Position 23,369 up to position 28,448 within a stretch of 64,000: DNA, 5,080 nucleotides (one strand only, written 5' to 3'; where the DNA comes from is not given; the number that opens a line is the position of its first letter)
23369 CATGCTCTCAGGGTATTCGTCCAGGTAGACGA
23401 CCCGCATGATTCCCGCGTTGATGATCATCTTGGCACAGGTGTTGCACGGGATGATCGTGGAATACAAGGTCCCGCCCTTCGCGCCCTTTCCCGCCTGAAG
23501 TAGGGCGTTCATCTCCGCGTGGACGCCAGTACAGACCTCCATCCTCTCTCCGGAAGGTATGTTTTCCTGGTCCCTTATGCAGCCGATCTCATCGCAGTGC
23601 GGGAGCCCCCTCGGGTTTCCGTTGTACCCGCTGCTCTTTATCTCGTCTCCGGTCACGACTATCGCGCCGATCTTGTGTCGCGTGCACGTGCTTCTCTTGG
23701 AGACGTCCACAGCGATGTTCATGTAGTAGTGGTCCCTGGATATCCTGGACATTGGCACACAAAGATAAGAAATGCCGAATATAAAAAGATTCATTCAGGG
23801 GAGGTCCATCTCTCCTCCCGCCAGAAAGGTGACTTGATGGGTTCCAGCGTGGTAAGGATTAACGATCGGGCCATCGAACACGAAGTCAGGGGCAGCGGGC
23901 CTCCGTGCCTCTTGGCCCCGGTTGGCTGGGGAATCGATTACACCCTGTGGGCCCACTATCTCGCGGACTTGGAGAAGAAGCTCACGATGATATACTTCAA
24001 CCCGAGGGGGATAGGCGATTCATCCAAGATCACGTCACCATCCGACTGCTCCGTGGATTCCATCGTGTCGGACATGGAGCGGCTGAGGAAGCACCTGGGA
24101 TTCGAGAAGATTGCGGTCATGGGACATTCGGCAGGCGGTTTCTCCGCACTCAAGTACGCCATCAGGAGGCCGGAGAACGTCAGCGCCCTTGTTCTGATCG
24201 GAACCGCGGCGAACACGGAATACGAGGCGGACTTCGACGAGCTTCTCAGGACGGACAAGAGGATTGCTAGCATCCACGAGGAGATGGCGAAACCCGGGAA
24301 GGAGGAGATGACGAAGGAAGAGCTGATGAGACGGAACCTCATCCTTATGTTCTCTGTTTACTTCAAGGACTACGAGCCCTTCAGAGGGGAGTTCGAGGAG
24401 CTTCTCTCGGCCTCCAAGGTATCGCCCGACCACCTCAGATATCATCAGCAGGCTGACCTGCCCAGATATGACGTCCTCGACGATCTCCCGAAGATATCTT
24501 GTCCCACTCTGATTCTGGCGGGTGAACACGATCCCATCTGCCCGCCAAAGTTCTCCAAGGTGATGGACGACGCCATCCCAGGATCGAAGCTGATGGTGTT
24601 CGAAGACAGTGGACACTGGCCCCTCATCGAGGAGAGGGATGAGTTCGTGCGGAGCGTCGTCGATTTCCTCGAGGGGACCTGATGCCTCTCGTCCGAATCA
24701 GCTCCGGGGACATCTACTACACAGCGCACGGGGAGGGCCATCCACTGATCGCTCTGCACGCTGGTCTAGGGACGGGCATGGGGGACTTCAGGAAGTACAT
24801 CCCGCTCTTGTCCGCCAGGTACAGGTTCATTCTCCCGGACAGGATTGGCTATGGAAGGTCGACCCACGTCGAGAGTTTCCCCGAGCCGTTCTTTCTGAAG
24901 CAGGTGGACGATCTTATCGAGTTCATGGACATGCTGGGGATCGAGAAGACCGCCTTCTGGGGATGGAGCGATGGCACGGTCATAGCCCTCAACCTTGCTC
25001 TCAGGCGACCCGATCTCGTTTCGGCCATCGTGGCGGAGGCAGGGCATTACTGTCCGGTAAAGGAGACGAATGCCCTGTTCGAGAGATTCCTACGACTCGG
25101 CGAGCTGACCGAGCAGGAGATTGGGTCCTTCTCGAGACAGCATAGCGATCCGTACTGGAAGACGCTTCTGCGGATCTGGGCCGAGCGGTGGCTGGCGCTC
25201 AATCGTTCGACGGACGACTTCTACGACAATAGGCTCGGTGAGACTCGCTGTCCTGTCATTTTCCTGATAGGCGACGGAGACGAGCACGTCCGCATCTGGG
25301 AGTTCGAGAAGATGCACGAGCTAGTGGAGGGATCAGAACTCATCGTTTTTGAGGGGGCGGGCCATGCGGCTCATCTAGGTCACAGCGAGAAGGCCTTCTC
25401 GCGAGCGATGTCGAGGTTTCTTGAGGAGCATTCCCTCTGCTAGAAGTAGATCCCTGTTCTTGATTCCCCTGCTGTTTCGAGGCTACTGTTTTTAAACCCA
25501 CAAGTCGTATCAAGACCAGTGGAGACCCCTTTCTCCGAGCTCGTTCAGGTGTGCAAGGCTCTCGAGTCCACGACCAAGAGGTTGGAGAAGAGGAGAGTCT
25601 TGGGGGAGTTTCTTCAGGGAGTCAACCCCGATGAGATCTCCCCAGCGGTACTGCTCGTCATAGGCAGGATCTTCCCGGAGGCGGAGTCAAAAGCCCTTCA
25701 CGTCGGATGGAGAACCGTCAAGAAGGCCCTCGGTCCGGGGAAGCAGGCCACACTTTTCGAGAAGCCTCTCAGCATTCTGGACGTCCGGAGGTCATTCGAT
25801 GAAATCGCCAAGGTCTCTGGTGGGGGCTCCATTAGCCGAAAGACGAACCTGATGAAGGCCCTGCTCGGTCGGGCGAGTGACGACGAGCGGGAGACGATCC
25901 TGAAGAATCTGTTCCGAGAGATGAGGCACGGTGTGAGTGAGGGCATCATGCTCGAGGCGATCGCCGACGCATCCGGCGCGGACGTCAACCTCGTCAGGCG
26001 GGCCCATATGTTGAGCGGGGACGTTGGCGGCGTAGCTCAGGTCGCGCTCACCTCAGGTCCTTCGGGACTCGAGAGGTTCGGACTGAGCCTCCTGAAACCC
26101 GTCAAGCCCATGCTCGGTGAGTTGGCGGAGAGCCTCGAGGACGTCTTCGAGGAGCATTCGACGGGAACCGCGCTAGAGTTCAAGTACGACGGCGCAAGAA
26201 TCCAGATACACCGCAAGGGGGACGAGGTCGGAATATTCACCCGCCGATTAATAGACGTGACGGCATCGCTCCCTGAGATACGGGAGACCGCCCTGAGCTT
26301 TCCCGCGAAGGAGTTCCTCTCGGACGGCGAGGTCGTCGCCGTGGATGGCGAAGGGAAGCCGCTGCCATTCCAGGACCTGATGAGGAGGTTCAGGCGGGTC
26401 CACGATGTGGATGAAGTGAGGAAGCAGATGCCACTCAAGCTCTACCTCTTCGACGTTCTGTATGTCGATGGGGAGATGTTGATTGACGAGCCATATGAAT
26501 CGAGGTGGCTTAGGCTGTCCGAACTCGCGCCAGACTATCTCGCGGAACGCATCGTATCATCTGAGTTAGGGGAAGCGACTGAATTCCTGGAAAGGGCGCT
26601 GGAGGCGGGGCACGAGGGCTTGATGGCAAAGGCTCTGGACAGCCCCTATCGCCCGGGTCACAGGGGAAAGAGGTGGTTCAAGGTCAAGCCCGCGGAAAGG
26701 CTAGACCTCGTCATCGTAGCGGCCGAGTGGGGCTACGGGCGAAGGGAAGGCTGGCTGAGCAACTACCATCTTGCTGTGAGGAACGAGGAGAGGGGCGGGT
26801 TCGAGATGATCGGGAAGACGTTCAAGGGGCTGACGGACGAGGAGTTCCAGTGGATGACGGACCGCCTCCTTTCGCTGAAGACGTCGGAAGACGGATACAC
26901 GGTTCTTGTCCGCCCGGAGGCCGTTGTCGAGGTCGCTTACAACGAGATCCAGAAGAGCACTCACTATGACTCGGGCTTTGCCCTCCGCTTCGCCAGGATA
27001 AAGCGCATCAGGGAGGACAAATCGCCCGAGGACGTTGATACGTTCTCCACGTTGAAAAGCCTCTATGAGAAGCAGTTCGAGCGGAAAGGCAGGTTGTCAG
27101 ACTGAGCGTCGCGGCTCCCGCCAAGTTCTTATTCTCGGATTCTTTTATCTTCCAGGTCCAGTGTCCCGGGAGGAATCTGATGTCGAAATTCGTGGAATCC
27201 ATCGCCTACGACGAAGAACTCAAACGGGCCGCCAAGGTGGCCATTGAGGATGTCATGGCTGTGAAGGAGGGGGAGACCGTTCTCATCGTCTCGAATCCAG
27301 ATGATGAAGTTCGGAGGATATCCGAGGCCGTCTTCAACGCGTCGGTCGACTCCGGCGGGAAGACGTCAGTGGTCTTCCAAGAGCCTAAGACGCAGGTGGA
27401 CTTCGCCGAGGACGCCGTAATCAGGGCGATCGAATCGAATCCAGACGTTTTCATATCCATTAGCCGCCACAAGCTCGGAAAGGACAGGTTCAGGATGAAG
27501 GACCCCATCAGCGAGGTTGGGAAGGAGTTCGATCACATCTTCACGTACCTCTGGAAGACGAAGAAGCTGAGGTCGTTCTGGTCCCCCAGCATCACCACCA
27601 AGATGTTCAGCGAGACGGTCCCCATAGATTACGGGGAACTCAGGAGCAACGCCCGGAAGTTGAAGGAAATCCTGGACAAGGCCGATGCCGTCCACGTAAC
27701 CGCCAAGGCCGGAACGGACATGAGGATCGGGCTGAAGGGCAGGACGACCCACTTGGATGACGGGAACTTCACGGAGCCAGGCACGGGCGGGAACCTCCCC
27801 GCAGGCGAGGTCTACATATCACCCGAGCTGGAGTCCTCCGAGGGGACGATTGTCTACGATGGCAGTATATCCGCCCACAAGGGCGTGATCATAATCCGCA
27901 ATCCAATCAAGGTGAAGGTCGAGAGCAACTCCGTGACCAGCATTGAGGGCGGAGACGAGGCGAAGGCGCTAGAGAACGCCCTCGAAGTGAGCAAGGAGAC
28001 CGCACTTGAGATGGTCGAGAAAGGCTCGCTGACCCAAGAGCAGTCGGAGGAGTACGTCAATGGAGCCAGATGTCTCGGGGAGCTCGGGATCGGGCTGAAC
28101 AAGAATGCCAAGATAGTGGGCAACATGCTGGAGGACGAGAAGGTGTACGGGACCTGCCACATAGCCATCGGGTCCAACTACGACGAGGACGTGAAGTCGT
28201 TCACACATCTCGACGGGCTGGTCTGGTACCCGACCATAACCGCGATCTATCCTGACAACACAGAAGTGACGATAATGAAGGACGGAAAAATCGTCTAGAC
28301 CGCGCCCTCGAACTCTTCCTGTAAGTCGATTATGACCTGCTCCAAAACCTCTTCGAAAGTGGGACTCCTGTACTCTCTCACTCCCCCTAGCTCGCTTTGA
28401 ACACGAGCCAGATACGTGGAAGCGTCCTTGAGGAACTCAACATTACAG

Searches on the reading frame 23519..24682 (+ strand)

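Call 49: search_protein_families(library=pfam, proteins=[window:23519-24682:+], max_evalue=0.00001)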
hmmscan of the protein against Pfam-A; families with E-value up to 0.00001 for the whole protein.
window:23519-24682:+ (387 aa): 5 families
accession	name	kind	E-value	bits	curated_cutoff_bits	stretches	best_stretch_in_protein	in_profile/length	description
PF00561.26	Abhydrolase_1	-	3.2e-29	102.7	25.8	1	142-372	14-244/245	alpha/beta hydrolase fold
PF12697.13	Abhydrolase_6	-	2.8e-16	61.3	26.3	1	136-378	6-216/217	Alpha/beta hydrolase family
PF12146.15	Hydrolase_4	-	8.8e-14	51.8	27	1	158-236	35-116/239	Serine aminopeptidase, S33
PF03096.20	Ndr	-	5.6e-09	35.6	23.3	1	176-386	79-278/283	Ndr family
PF00326.27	Peptidase_S9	-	1.6e-06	28.2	22.6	0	307-384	128-206/213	Prolyl oligopeptidase family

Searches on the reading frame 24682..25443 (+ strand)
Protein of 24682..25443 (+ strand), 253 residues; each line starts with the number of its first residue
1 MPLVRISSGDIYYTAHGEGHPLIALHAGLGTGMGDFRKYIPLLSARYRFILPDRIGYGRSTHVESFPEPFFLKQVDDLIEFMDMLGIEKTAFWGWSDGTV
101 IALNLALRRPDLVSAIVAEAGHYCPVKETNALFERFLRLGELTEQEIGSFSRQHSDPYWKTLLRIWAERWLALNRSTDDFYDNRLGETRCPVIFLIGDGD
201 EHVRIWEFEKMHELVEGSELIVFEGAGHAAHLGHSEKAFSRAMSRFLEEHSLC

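Call 49: search_protein_families(library=pfam, proteins=[window:24682-25443:+], max_evalue=0.00001)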
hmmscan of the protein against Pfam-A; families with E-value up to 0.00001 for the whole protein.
window:24682-25443:+ (253 aa): 3 families
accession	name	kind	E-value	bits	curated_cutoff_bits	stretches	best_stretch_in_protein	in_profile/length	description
PF00561.26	Abhydrolase_1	-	3.7e-21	76.3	25.8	1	21-136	2-118/245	alpha/beta hydrolase fold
PF12697.13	Abhydrolase_6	-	7.1e-15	56.7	26.3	1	25-239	4-214/217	Alpha/beta hydrolase family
PF00326.27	Peptidase_S9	-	4.9e-06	26.6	22.6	0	82-250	52-209/213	Prolyl oligopeptidase family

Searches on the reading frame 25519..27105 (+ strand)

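Call 37: search_protein_families(library=pfam, proteins=[window:25519-27105:+], max_evalue=0.00001)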
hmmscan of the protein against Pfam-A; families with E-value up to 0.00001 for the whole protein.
window:25519-27105:+ (528 aa): 3 families
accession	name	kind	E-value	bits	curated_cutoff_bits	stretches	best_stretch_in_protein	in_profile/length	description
PF01068.26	DNA_ligase_A_M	-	8.2e-51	173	26.2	1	197-390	1-204/204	ATP dependent DNA ligase domain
PF04675.19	DNA_ligase_A_N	-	8.9e-23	81.8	24.6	2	79-149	104-174/174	DNA ligase N terminus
PF04679.21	DNA_ligase_A_C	-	4.6e-15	56.2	27.5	1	409-501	1-94/94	ATP dependent DNA ligase C terminal region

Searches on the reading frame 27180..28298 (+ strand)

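Call 49: search_protein_families(library=pfam, proteins=[window:27180-28298:+], max_evalue=0.00001)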
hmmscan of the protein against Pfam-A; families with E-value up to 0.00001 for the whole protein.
window:27180-28298:+ (372 aa): 1 family
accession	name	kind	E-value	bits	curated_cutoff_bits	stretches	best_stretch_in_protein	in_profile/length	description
PF02073.20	Peptidase_M29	-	4.2e-19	69.1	27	1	120-369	153-404/406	Thermophilic metalloprotease (M29)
